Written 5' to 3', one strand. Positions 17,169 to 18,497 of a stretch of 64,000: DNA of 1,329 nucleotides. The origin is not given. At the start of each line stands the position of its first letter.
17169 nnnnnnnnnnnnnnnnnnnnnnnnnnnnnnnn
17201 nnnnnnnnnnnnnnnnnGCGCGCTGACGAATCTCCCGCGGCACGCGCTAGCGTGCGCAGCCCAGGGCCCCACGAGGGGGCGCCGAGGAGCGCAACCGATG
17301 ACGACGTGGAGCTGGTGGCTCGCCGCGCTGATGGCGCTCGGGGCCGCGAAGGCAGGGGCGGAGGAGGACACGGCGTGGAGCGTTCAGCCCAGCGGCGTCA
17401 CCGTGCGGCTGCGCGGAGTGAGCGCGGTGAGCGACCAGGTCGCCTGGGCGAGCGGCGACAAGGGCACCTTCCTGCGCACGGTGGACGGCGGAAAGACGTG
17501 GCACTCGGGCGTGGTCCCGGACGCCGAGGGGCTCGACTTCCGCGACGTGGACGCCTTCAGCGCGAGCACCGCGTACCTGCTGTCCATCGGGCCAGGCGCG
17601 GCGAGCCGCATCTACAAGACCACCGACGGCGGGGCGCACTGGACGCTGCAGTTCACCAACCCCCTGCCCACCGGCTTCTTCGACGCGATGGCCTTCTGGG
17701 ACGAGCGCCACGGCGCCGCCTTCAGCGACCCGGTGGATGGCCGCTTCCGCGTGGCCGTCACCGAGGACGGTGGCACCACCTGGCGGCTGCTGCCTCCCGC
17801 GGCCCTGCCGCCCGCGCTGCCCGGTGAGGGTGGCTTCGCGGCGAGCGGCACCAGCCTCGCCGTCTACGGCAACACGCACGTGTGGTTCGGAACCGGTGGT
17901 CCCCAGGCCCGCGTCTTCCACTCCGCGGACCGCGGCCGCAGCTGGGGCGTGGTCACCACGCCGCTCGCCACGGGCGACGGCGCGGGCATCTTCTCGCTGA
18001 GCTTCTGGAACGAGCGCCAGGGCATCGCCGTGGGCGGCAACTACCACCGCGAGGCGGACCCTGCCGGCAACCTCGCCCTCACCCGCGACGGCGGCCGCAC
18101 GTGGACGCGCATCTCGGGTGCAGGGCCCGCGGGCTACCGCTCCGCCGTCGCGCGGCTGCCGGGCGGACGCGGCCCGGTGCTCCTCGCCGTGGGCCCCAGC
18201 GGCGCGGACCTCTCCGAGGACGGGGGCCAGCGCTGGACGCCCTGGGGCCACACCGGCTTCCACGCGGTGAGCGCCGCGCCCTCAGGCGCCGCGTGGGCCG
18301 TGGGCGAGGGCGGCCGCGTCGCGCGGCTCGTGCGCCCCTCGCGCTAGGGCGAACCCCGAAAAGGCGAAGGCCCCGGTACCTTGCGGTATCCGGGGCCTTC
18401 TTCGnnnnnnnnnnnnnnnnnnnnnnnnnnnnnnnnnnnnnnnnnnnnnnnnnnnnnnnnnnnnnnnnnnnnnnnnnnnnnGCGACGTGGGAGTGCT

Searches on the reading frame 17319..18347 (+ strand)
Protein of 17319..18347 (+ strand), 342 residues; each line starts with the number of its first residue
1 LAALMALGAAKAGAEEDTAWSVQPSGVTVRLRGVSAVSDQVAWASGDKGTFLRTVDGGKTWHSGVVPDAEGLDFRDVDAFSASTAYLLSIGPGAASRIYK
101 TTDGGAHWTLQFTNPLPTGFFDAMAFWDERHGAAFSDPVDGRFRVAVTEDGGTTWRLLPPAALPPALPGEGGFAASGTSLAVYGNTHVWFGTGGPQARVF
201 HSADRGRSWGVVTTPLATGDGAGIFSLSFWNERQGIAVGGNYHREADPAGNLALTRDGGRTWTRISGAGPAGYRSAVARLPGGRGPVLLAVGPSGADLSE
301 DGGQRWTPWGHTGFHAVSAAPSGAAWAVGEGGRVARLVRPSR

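Call 89: search_protein_families(library=pfam, proteins=[window:17319-18347:+], max_evalue=0.001)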
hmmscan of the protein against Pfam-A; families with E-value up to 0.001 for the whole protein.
window:17319-18347:+ (342 aa): 3 families
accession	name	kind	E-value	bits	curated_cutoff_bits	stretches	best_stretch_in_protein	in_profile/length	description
PF02012.26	BNR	-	3.8e-11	41.7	27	0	54-62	3-11/12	BNR/Asp-box repeat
PF15902.12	Sortilin-Vps10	-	1.7e-09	37.4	33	1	146-265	4-112/446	Sortilin, neurotensin receptor 3,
PF14870.12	PSII_BNR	-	1.3e-06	28.3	27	1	16-118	5-105/303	Photosynthesis system II assembly factor YCF48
